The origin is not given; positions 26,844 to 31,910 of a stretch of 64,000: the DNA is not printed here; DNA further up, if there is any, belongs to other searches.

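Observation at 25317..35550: Twin giant lipoproteins: shared Cys-module array, different effector-like C-terminal regions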

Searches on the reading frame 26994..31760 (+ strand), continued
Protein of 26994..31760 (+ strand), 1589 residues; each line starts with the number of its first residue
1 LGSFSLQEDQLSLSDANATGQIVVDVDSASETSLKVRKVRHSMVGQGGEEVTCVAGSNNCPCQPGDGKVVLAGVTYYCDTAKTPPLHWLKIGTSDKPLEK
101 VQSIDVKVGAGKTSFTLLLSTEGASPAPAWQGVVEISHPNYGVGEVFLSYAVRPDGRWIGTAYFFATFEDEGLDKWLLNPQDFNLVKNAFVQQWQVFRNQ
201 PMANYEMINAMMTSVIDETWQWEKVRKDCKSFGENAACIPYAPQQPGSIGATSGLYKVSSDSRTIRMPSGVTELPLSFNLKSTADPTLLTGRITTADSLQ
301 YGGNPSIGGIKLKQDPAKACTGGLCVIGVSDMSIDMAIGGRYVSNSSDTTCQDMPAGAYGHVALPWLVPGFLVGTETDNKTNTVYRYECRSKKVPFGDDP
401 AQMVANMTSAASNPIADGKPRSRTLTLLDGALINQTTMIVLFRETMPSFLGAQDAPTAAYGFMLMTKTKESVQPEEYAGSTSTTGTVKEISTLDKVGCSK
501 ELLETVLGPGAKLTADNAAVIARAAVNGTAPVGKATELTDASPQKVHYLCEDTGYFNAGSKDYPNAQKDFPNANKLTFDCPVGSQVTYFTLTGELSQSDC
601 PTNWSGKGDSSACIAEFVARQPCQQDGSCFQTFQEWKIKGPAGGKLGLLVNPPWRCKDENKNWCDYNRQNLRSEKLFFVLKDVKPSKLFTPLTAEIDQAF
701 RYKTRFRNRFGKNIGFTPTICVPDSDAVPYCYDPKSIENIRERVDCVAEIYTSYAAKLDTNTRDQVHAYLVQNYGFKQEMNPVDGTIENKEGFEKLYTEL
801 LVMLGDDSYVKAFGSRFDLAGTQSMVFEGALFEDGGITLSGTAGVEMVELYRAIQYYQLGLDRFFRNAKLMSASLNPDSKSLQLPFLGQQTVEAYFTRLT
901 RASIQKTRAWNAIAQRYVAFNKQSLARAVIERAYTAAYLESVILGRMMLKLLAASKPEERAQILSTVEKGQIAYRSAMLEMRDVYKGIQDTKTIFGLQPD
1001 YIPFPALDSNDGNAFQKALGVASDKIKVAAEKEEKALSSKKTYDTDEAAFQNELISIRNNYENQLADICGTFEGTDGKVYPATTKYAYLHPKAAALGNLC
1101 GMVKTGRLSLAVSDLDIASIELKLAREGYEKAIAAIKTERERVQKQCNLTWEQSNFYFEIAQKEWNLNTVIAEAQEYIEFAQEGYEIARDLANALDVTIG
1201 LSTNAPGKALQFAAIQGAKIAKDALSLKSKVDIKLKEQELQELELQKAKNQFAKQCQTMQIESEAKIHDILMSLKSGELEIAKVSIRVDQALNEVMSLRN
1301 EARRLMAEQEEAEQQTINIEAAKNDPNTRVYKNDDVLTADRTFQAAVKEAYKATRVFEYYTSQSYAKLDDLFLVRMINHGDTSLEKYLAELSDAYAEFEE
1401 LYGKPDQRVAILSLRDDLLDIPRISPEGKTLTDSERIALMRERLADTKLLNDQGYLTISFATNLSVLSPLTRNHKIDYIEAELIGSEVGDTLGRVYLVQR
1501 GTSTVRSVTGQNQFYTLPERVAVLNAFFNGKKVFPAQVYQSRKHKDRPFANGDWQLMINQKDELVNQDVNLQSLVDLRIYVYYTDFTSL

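Call 29: find_related_loci(query=A1, collection=genome_contigs, flank=10000)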
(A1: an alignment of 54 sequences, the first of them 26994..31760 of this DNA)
Query A1 (1589 aa) in genome_contigs; peptide patterns used: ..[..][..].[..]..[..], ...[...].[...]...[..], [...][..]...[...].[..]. (x = any residue, [..] = any of these).
295 stretches matched a pattern; 248 encode a relative of the query (tblastn E <= 1e-3); the best 80 are kept; 80 distinct loci.
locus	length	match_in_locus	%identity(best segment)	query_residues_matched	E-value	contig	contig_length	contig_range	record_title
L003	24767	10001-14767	91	1-1589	0e+0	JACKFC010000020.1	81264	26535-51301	MAG: Deltaproteobacteria bacterium isolate HK-STAS-MYXO-50 HK-STAS-MYXO-50_20, whole genome shotgun sequence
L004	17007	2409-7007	43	1-1589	0e+0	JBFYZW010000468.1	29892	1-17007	MAG: Deltaproteobacteria bacterium isolate PPR_0449 k121_2448844, whole genome shotgun sequence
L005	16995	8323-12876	42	1-1589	0e+0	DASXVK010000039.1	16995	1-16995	MAG TPA_asm: Polyangia bacterium isolate SMAG_U4743 k141_243918, whole genome shotgun sequence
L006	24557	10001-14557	41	2-1589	0e+0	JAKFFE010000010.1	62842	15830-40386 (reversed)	MAG: Myxococcaceae bacterium isolate LC092 contig-124_247, whole genome shotgun sequence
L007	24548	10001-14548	42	2-1589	0e+0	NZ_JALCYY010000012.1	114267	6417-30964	Anaeromyxobacter terrae strain SG22 Scaffold12, whole genome shotgun sequence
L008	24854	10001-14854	40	2-1589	0e+0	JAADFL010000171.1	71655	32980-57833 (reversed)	MAG: Deltaproteobacteria bacterium isolate M_MaxBin.025 contig-127_629, whole genome shotgun sequence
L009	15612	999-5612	41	2-1589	0e+0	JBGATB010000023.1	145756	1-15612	MAG: Myxococcaceae bacterium isolate MAG_AAO_H10.6 AAOH10-6_opera_contig_599, whole genome shotgun sequence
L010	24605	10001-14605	42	2-1589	0e+0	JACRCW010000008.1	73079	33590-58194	MAG: Deltaproteobacteria bacterium isolate NC_groundwater_1656_Pr3_B-0.1um_70_40 SR-2_scaffold_141_16554, whole genome s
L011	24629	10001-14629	40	78-1589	0e+0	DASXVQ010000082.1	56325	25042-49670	MAG TPA_asm: Myxococcales bacterium isolate SMAG_U4749 k141_329464, whole genome shotgun sequence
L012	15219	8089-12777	40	72-1589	0e+0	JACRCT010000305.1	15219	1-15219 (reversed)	MAG: Deltaproteobacteria bacterium isolate NC_groundwater_1653_Pr3_B-0.1um_69_9 SR-2_scaffold_141_964915, whole genome s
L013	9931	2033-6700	40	78-1587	0e+0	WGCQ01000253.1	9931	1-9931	MAG: Deltaproteobacteria bacterium isolate S145_11 k151_81109, whole genome shotgun sequence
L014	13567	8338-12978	39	2-1589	0e+0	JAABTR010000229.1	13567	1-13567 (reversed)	MAG: Deltaproteobacteria bacterium isolate S24.Bin071 Scaffold_84, whole genome shotgun sequence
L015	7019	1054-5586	39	1-1589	0e+0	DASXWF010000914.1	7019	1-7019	MAG TPA_asm: Polyangiaceae bacterium isolate SMAG_U4764 k141_389292, whole genome shotgun sequence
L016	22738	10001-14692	39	2-1589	0e+0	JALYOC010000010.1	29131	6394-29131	MAG: Myxococcota bacterium isolate MDV bin1 SD1454-56_k127_1792769, whole genome shotgun sequence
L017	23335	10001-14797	39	2-1589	0e+0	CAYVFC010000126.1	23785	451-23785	MAG TPA_asm: uncultured Sandaracinaceae bacterium isolate binchicken_co178_212 genome assembly, contig: NODE_2878_length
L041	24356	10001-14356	39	86-1588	0e+0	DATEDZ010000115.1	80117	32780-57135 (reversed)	MAG TPA_asm: Polyangiaceae bacterium isolate SMAG_U8720 k141_2566243, whole genome shotgun sequence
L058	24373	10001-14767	36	2-1589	0e+0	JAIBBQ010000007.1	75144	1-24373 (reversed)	MAG: Myxococcaceae bacterium isolate SSF41 NODE_5882_length_75144_cov_16.791181, whole genome shotgun sequence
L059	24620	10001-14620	37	86-1589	0e+0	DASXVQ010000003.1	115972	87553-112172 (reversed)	MAG TPA_asm: Myxococcales bacterium isolate SMAG_U4749 k141_283872, whole genome shotgun sequence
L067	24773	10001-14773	35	4-1589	0e+0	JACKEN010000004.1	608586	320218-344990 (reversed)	MAG: Deltaproteobacteria bacterium isolate HK-STAS-MYXO-34 HK-STAS-MYXO-34_4, whole genome shotgun sequence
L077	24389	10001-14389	39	108-1589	0e+0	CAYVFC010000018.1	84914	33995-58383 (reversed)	MAG TPA_asm: uncultured Sandaracinaceae bacterium isolate binchicken_co178_212 genome assembly, contig: NODE_571_length_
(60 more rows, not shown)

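Call 42: search_protein_families(library=pfam, proteins=[L002:3357-9446:+, L002:9493-9957:+, L001:8885-9985:+, L002:15660-19064:+, L001:15418-18573:+], max_evalue=0.01)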
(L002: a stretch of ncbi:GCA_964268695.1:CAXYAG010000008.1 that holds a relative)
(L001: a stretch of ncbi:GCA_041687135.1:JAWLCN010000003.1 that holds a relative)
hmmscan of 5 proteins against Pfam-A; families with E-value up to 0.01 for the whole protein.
L002:3357-9446:+ (2030 aa): 5 families
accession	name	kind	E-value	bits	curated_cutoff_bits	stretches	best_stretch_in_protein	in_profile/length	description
PF12256.14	TcdB_toxin_midN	-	5.6e-23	81.6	24.8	1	604-753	5-157/181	Insecticide toxin TcdB middle/N-terminal region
PF05593.20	RHS_repeat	-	6.1e-21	74.8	22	3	1283-1320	1-38/38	RHS Repeat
PF13517.12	FG-GAP_3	-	4.9e-18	65.9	26.9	3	578-645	1-61/61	FG-GAP-like repeat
PF03534.18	SpvB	-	9.4e-15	55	22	1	64-156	5-113/287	Salmonella virulence plasmid 65kDa B protein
PF01839.29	FG-GAP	-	0.0007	19.9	22.1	1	573-594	4-25/37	FG-GAP repeat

L002:9493-9957:+ (155 aa): 0 families

L001:8885-9985:+ (367 aa): 0 families

L002:15660-19064:+ (1135 aa): 1 family
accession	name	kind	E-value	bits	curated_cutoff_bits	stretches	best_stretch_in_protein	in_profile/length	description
PF11617.13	Cu-binding_MopE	-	0.0085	16.8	27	0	633-661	2-28/30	Putative metal-binding motif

L001:15418-18573:+ (1052 aa): 1 family
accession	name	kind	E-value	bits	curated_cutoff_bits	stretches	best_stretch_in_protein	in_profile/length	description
PF11617.13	Cu-binding_MopE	-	1e-09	38.9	27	2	883-899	14-30/30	Putative metal-binding motif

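Call 106: search_protein_families(library=pfam, proteins=[L017:2115-8204:+, L058:2237-8494:+, L041:17216-23929:+, L067:18464-24604:+], max_evalue=0.001)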
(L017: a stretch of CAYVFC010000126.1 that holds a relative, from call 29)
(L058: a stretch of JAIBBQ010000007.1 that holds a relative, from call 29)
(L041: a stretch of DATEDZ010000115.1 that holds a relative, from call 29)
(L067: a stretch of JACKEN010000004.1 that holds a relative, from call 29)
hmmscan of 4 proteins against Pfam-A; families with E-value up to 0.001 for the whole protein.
L017:2115-8204:+ (2030 aa): 6 families
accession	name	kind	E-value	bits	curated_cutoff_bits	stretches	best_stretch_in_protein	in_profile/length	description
PF05593.20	RHS_repeat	-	4.2e-29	100.8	22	2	1275-1311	1-37/38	RHS Repeat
PF03534.18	SpvB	-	5.5e-23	82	22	1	56-253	3-218/287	Salmonella virulence plasmid 65kDa B protein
PF12256.14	TcdB_toxin_midN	-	1.2e-20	74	24.8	1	619-754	20-157/181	Insecticide toxin TcdB middle/N-terminal region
PF13517.12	FG-GAP_3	-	4e-16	59.8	26.9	3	577-644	1-61/61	FG-GAP-like repeat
PF01839.29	FG-GAP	-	6.8e-06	26.3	22.1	0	415-429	5-19/37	FG-GAP repeat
PF14891.12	Peptidase_M91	-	0.00035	21.4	25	1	1918-1995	60-136/176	Effector protein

L058:2237-8494:+ (2086 aa): 6 families
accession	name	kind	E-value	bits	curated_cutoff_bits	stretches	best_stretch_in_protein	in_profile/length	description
PF05593.20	RHS_repeat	-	4.8e-26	91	22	3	1307-1342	1-36/38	RHS Repeat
PF12256.14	TcdB_toxin_midN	-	5.9e-19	68.5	24.8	1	677-804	24-153/181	Insecticide toxin TcdB middle/N-terminal region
PF03534.18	SpvB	-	1e-17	64.7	22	1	93-259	2-180/287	Salmonella virulence plasmid 65kDa B protein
PF13517.12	FG-GAP_3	-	1.6e-14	54.7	26.9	1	630-698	1-61/61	FG-GAP-like repeat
PF01839.29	FG-GAP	-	2.4e-05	24.6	22.1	0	630-642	9-21/37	FG-GAP repeat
PF20041.5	DUF6443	-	0.00027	21.6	27.8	0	1160-1260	14-111/137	Domain of unknown function (DUF6443)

L041:17216-23929:+ (2238 aa): 7 families
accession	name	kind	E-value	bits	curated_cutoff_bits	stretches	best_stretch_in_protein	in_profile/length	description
PF03534.18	SpvB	-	2e-25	90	22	1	80-244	4-182/287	Salmonella virulence plasmid 65kDa B protein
PF12256.14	TcdB_toxin_midN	-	2.8e-25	89.1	24.8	1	628-772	18-171/181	Insecticide toxin TcdB middle/N-terminal region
PF05593.20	RHS_repeat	-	1.1e-23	83.5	22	1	1271-1307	1-37/38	RHS Repeat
PF13517.12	FG-GAP_3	-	2.9e-22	79.5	26.9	2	490-549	1-59/61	FG-GAP-like repeat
PF07591.16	PT-HINT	-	3.3e-21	76.4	27.7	1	2007-2134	2-136/137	Pretoxin HINT domain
PF20041.5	DUF6443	-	1.1e-09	39.1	27.8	0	1099-1157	20-78/137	Domain of unknown function (DUF6443)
PF13403.11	Hint_2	-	2.2e-05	25.3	28.4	1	2000-2030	2-32/147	Hint domain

L067:18464-24604:+ (2047 aa): 5 families
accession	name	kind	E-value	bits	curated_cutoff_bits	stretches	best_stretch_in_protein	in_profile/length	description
PF12256.14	TcdB_toxin_midN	-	1e-27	97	24.8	1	679-823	3-154/181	Insecticide toxin TcdB middle/N-terminal region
PF03534.18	SpvB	-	4.2e-26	92.2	22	1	141-307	4-181/287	Salmonella virulence plasmid 65kDa B protein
PF13517.12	FG-GAP_3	-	4.1e-22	79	26.9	4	655-721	1-61/61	FG-GAP-like repeat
PF05593.20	RHS_repeat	-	7.8e-16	58.5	22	1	1359-1395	1-37/38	RHS Repeat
PF01839.29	FG-GAP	-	5.9e-10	39.3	22.1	0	503-517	7-21/37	FG-GAP repeat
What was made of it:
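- Closest known: Bacterial teneurin-like proteins. Different: Here the shell protein is TcB-type (SpvB + FG-GAP + TcdB_toxin_midN, calls 42, 106).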
